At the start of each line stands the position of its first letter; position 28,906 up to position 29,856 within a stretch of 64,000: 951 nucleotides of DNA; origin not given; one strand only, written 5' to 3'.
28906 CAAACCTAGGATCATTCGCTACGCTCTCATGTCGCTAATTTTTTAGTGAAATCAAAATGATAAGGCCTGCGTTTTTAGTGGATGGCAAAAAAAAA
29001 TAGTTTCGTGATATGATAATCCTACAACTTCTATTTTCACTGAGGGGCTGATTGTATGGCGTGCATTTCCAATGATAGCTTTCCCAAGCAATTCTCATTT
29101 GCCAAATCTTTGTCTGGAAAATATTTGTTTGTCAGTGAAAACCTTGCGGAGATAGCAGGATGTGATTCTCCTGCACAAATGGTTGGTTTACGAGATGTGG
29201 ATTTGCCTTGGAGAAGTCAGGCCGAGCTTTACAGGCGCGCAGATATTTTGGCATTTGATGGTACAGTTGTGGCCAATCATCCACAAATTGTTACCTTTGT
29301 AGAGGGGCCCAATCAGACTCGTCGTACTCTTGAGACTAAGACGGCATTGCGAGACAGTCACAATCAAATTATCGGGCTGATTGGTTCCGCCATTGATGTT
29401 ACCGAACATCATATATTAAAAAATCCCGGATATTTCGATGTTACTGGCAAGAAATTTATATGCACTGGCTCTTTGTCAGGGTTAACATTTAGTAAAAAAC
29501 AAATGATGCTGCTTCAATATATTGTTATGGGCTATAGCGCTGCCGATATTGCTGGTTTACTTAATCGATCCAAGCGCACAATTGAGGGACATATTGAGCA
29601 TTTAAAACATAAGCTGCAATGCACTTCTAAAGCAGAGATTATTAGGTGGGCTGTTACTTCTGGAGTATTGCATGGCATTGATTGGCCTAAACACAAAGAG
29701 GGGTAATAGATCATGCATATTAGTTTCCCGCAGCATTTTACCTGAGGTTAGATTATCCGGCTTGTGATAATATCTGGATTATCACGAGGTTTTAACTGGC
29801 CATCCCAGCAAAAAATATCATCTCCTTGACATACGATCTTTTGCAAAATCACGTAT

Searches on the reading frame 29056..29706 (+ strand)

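Call 7: search_protein_families(library=pfam, proteins=[window:29056-29706:+], max_evalue=0.01)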
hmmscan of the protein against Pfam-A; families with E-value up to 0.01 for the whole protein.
window:29056-29706:+ (216 aa): 4 families
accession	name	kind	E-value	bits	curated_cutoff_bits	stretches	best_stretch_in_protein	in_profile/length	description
PF00196.25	GerE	-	2e-11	43.8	23.5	1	144-199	2-57/57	Bacterial regulatory proteins, luxR family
PF08448.16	PAS_4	-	9.3e-08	32.7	23.1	1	17-119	11-109/110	PAS fold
PF13936.12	HTH_38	-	0.0028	17.8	27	1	159-177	20-38/44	Helix-turn-helix domain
PF13384.12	HTH_23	-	0.0062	16.8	24.6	0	147-177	6-35/50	Homeodomain-like domain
